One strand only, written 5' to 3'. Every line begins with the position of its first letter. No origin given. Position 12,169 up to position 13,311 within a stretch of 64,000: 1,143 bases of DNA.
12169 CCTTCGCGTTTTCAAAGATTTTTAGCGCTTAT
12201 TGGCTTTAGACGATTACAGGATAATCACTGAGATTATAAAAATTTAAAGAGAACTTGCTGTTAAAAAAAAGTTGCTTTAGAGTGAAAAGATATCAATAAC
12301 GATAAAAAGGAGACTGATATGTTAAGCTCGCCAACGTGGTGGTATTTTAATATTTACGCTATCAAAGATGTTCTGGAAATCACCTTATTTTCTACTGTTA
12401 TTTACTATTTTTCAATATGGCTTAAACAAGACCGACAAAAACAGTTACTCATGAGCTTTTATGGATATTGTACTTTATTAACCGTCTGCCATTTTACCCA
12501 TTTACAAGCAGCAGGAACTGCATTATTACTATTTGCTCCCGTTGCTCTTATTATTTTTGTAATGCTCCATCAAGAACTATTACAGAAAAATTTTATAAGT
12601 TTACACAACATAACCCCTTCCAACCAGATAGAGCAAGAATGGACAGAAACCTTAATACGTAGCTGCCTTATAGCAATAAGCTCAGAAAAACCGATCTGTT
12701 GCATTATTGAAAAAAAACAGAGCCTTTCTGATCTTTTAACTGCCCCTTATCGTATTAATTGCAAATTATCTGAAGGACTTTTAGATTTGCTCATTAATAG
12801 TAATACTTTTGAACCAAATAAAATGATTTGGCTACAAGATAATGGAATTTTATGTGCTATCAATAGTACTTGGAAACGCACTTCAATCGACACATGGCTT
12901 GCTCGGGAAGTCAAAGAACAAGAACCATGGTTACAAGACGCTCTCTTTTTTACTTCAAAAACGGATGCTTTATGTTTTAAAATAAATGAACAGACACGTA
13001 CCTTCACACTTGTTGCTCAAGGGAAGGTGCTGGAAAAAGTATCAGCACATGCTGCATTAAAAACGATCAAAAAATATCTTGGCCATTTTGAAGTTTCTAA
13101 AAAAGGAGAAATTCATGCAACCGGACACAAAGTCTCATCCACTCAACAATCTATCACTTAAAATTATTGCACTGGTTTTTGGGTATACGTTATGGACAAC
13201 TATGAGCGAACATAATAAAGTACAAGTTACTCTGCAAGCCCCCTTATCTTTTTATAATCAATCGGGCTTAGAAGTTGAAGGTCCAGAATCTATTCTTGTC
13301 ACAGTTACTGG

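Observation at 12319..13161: CdaA homolog lacking recognisable DGA and RHR catalytic motifs, retained in cdaA-cdaR-glmM synteny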

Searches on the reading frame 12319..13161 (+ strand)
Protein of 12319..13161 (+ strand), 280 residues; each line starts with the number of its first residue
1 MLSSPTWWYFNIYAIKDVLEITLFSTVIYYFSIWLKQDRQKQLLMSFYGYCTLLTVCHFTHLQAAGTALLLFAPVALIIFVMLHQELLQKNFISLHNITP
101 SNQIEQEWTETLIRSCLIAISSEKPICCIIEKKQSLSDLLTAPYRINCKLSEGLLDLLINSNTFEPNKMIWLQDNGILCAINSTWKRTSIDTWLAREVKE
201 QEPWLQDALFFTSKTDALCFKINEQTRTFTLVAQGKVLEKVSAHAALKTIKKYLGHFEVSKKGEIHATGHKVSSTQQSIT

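Call 3: search_protein_families(library=pfam, proteins=[window:12319-13161:+], max_evalue=1)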
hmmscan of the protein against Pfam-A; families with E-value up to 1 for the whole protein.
window:12319-13161:+ (280 aa): 3 families
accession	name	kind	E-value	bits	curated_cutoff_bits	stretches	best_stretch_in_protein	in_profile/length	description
PF19293.4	CdaA_N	-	0.00011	22.8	23.8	1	13-86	5-79/81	CdaA N-terminal transmembrane domain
PF14256.11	YwiC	-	0.028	15.1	25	1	29-82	43-95/126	YwiC-like protein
PF02457.21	DAC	-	0.06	13.4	27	1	128-236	16-118/119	DisA bacterial checkpoint controller nucleotide-binding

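Call 4: search_protein_families(library=ncbifam, proteins=[window:12319-13161:+], max_evalue=1)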
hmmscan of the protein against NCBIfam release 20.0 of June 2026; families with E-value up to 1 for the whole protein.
window:12319-13161:+ (280 aa): 2 families
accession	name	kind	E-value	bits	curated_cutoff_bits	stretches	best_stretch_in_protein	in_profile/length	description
TIGR00159.1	TIGR00159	equivalog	6.7e-10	38.7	188.8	1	15-248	11-243/254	diadenylate cyclase CdaA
NF038327.1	c-di-AMP_CdaM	exception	4.8e-05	23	225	1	71-254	9-193/196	diadenylate cyclase CdaM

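Call 5: search_solved_structures(query=window:12319-13161:+, max_evalue=10, show_alignments=3)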
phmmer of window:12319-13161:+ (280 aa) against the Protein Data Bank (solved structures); distinct sequences matched with E-value up to 10: 6.
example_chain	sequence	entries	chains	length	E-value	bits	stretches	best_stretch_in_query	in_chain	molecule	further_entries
8ofj_B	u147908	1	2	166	0.31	13.4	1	113-243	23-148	Diadenylate cyclase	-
6hvl_A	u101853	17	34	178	1.3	11.4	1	131-254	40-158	Diadenylate cyclase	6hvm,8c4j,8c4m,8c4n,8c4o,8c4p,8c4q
4rv7_A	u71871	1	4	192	1.5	11.1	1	131-254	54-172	Diadenylate cyclase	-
1wwt_A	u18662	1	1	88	1.5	11.1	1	124-174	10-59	Threonyl-tRNA synthetase, cytoplasmic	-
6hvn_A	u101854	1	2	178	1.7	11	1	131-254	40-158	Diadenylate cyclase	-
6huw_A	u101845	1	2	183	1.8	10.9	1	98-248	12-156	Diadenylate cyclase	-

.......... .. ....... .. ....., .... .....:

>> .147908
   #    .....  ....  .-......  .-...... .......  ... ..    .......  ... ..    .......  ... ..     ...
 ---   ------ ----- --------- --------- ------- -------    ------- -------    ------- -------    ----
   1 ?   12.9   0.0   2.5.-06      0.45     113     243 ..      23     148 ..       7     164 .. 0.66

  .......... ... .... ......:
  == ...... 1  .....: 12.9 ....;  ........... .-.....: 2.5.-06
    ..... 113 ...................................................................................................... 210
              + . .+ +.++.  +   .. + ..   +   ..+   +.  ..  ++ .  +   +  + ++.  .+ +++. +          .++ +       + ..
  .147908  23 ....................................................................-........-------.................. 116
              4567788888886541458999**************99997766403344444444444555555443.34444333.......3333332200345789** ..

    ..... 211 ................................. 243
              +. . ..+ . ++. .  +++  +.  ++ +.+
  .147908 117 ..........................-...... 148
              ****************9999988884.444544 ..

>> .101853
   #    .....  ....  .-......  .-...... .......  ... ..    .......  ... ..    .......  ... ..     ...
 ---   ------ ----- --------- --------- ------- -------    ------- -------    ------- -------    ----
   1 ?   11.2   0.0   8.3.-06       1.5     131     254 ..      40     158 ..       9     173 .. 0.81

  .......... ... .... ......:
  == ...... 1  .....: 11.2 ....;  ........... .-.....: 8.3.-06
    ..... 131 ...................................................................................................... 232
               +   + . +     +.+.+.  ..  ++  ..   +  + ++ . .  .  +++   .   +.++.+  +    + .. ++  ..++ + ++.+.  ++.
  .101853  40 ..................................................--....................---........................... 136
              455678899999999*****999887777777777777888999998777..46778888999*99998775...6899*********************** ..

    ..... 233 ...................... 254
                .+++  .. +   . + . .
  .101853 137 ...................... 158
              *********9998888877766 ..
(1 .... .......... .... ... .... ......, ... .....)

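Call 6: find_homologous_proteins(query=window:12319-13161:+, max_evalue=0.001)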
Query window:12319-13161:+ (280 aa): 56 proteins with E <= 0.001 among 818 candidates.
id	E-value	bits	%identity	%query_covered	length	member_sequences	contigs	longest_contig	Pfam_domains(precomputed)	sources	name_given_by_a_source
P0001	7.8e-184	627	100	100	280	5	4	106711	-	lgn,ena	-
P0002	6.6e-173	591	94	100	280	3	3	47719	-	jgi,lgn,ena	-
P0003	5.8e-156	536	84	100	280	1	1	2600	-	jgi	jgi:hypothetical protein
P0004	9.7e-136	469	70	100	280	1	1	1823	-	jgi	jgi:hypothetical protein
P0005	5.4e-130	450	67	100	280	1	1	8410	-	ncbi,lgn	-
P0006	2.5e-128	445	67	100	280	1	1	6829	-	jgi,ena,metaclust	metaclust:\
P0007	3.1e-119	415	63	100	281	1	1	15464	-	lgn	-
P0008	1.6e-117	410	62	100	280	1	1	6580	-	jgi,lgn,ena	-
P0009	1.5e-112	393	59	100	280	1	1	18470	-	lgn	-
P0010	1.4e-108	380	60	99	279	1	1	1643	-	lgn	-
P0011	2.1e-106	373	58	100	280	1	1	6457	-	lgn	-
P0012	5.5e-98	345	55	100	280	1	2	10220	-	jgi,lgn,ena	-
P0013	7.0e-98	345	56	100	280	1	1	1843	-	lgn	-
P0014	3.7e-96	340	54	100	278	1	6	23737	-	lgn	-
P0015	5.9e-96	339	53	100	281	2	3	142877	-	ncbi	-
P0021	2.6e-91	324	53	100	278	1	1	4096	PF19293.5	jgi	jgi:hypothetical protein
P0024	7.5e-89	316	52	98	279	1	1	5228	-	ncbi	-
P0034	2.0e-83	298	50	100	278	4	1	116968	-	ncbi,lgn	-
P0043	3.4e-70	254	44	99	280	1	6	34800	-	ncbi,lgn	-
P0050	5.8e-63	231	41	93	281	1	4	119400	-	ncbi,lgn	-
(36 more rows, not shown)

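Call 10: find_encoding_contigs(protein=P0015, flank=10000, max_places=3)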
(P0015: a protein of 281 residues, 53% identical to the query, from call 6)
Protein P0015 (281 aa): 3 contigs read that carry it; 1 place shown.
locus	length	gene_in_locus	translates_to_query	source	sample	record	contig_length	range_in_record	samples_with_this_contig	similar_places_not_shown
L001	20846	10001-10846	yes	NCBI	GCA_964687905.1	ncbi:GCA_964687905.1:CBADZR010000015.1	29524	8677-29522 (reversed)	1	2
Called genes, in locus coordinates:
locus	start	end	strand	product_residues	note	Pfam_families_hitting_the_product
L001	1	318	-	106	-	?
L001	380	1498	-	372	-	-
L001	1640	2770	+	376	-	PF13167:GTP-bdg_N, PF16360:GTP-bdg_M, PF03193:RsgA_GTPase (faint), PF01926:MMR_HSR1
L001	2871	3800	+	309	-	-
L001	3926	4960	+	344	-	-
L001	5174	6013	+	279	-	-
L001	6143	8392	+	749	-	PF00580:UvrD-helicase, PF13245:AAA_19, PF13604:AAA_30 (faint), PF01443:Viral_helicase1 (faint), PF13361:UvrD_C, PF13538:UvrD_C_2 (weak)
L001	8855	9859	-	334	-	PF00579:tRNA-synt_1b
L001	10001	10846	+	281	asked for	-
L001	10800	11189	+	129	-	-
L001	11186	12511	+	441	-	PF02878:PGM_PMM_I, PF02879:PGM_PMM_II, PF02880:PGM_PMM_III, PF00408:PGM_PMM_IV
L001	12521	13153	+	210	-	PF04367:DUF502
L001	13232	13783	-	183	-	-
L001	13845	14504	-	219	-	-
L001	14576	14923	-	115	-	-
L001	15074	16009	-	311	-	-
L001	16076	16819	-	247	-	PF01138:RNase_PH, PF03725:RNase_PH_C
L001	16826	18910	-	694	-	PF01138:RNase_PH, PF03725:RNase_PH_C, PF03726:PNPase (faint), PF01138:RNase_PH, PF00013:KH_1, PF00575:S1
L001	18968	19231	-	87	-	PF00312:Ribosomal_S15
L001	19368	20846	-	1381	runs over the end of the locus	PF04997:RNA_pol_Rpb1_1, PF00623:RNA_pol_Rpb1_2, PF04983:RNA_pol_Rpb1_3, PF05000:RNA_pol_Rpb1_4, PF04998:RNA_pol_Rpb1_5, PF21668:RPOC_hybrid (faint), PF01333:Apocytochr_F_C (faint)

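Call 12: find_related_loci(query=A1, collection=genome_contigs, flank=6000)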
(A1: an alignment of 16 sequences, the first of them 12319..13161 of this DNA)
Query A1 (280 aa) in genome_contigs; peptide patterns used: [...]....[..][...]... (x = any residue, [..] = any of these).
40 stretches matched a pattern; 7 encode a relative of the query (tblastn E <= 1e-3); 7 distinct loci.
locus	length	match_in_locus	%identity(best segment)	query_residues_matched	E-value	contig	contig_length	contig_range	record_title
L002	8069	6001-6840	67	1-280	6e-132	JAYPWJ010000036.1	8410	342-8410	MAG: bacterium isolate 139588_S189_metabat_bins_2.tsv.014 NODE_8259_length_8410_cov_4.188390, whole genome shotgun seque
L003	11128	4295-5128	50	1-280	1e-87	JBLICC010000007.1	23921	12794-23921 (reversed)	MAG: Alteromonas naphthalenivorans isolate 3300053698_98 Ga0535657_0002805, whole genome shotgun sequence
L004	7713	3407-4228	45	5-278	7e-78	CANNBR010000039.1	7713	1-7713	MAG: bacterium isolate ZH-3nov15-28 genome assembly, contig: ZH-3nov15-C16266, whole genome shotgun sequence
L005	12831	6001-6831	39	9-274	1e-69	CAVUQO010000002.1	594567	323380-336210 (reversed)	MAG: Candidatus Babeliales bacterium isolate MFD05580.bin.2.90 genome assembly, contig: contig_30752, whole genome shotg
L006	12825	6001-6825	39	5-280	3e-67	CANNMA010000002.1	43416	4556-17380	MAG: bacterium isolate ZH-3nov15-92 genome assembly, contig: ZH-3nov15-C608, whole genome shotgun sequence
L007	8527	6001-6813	41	5-275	4e-62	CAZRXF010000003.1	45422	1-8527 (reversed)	MAG TPA_asm: uncultured Pseudomonadota bacterium isolate SRP135725_co2_714 genome assembly, contig: k141_421787, whole g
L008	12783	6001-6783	41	11-271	1e-68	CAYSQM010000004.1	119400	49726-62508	MAG TPA_asm: uncultured Pseudomonadota bacterium isolate SRP302895_co1_156 genome assembly, contig: NODE_324_length_1194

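Call 18: predict_structure(alignment_id=A1)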
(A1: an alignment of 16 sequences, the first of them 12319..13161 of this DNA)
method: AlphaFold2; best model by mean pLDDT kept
length: 280 residues; sequences in the alignment: 16
mean_pLDDT: 72.2   pTM: 0.54
mean pLDDT of the five models: 72.2, 72.2, 71.9, 70.9, 67.2
residues with pLDDT >= 90: 5; 70-90: 187; 50-70: 58; < 50: 30
segments of 3 or more residues with pLDDT < 50: 258-280
pLDDT, mean of each block of 10 residues (from residue 1): 51 67 79 63 70 84 83 80 68 59 64 85 86 79 80 75 81 86 75 56 79 84 87 85 88 68 33 30
secondary structure, 60 per line:
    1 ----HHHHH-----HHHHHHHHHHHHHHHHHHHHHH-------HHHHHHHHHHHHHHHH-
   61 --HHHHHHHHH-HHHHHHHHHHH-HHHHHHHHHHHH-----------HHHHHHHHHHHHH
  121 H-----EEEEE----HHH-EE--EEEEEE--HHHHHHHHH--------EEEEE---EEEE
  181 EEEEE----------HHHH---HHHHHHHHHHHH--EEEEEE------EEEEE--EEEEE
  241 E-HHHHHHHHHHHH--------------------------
elements in order: H5-9 H15-36 H44-59 H63-71 H73-83 H85-96 H108-121 E127-131 E144-149 H152-160 E169-173 E177-185 H196-199 H203-214 E217-222 E229-233 E236-241 H243-254

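Call 21: fold_search(model_id=the predicted structure, library=pdb)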
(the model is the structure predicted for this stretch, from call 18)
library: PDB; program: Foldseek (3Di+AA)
matches with E <= 10: 352; with E <= 0.001: 72
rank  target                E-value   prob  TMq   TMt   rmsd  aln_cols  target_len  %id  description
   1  6hvm_B                4.6e-10  1.00  0.44  0.74   3.4       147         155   18  Structural characterization of CdaA-APO (released 2019-06-05)
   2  8c4j_B                6.5e-10  1.00  0.44  0.76   3.5       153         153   18  CdaA-compound 4 complex (released 2023-06-07)
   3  8c4n_B                9.9e-10  1.00  0.45  0.72   5.0       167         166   19  CdaA-AMP complex (released 2023-06-07)
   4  6hvn_B                3.7e-09  1.00  0.44  0.73   3.7       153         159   18  CdaA-APO Y187A Mutant (released 2019-06-05)
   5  8s46_B                3.9e-09  1.00  0.44  0.75   3.8       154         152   19  CdaA-E01 complex (released 2024-06-19)
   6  8c4q_B                4.7e-09  1.00  0.44  0.75   4.1       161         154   19  CdaA-Apo (released 2023-06-07)
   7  8s45_B                5.3e-09  1.00  0.43  0.72   4.3       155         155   19  CdaA-E05 complex (released 2024-06-19)
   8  4rv7_A                7.6e-09  1.00  0.44  0.72   3.3       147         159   19  Characterization of an essential diadenylate cyclase (released 2015-01-28)
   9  8c4n_A                8.6e-09  1.00  0.44  0.75   3.9       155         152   19  CdaA-AMP complex (released 2023-06-07)
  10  4rv7_B                9.6e-09  1.00  0.43  0.72   3.5       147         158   18  Characterization of an essential diadenylate cyclase (released 2015-01-28)
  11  8c4j_A                9.6e-09  1.00  0.44  0.75   3.8       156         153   19  CdaA-compound 4 complex (released 2023-06-07)
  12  4rv7_C                9.6e-09  1.00  0.43  0.70   5.2       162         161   17  Characterization of an essential diadenylate cyclase (released 2015-01-28)
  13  9g0g_B                1.2e-08  1.00  0.45  0.76   4.3       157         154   16  BsCdaA in complex with Compound 7 (released 2025-05-14)
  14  6hvl_A                1.2e-08  1.00  0.44  0.72   4.9       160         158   19  CdaA complex with c-di-AMP and AMP (released 2019-06-05)
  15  4rv7_D                1.3e-08  1.00  0.43  0.74   3.5       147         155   18  Characterization of an essential diadenylate cyclase (released 2015-01-28)
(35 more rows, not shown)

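Call 24: search_protein_representatives(alignment_id=A1)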
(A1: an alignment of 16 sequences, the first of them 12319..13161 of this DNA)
Query: 16 sequences, 281 profile positions. Proteins with E-value up to 0.001 (for the whole library): 688; up to 1e-10: 404; up to 1e-30: 328. The best 150 are listed.
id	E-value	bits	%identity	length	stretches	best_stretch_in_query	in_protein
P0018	3.9e-118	409.9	-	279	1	4-280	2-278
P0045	1.9e-103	361.8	-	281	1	3-279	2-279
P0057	1.8e-102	358.6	-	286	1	3-280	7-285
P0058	5.5e-96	337.3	-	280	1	6-279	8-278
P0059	2.4e-95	335.2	-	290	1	3-279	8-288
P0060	2.4e-93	328.6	-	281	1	5-277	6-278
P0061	2.3e-92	325.4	-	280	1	6-274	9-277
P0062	5.3e-92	324.2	-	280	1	14-280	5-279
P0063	1.4e-88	313.0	-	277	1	13-279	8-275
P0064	3.4e-88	311.7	-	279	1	8-277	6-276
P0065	4.5e-88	311.3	-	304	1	2-275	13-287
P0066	1.1e-87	310.0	-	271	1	10-280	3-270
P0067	3.9e-87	308.3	-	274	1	13-280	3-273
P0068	7.2e-87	307.4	-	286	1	14-278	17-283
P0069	1.7e-86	306.1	-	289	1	7-270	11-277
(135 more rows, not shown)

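Call 31: search_solved_structures(query=A1, max_evalue=0.01, show_alignments=4)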
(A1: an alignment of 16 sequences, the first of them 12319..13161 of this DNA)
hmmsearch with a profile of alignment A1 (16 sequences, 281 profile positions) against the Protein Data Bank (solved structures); distinct sequences matched with E-value up to 0.01: 2.
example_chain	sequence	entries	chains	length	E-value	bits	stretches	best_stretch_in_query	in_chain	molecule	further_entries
9g69_C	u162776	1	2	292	0.00026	23.4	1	18-247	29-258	Diadenylate cyclase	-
2fb5_A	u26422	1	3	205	0.0039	19.5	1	112-227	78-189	hypothetical Membrane Spanning Protein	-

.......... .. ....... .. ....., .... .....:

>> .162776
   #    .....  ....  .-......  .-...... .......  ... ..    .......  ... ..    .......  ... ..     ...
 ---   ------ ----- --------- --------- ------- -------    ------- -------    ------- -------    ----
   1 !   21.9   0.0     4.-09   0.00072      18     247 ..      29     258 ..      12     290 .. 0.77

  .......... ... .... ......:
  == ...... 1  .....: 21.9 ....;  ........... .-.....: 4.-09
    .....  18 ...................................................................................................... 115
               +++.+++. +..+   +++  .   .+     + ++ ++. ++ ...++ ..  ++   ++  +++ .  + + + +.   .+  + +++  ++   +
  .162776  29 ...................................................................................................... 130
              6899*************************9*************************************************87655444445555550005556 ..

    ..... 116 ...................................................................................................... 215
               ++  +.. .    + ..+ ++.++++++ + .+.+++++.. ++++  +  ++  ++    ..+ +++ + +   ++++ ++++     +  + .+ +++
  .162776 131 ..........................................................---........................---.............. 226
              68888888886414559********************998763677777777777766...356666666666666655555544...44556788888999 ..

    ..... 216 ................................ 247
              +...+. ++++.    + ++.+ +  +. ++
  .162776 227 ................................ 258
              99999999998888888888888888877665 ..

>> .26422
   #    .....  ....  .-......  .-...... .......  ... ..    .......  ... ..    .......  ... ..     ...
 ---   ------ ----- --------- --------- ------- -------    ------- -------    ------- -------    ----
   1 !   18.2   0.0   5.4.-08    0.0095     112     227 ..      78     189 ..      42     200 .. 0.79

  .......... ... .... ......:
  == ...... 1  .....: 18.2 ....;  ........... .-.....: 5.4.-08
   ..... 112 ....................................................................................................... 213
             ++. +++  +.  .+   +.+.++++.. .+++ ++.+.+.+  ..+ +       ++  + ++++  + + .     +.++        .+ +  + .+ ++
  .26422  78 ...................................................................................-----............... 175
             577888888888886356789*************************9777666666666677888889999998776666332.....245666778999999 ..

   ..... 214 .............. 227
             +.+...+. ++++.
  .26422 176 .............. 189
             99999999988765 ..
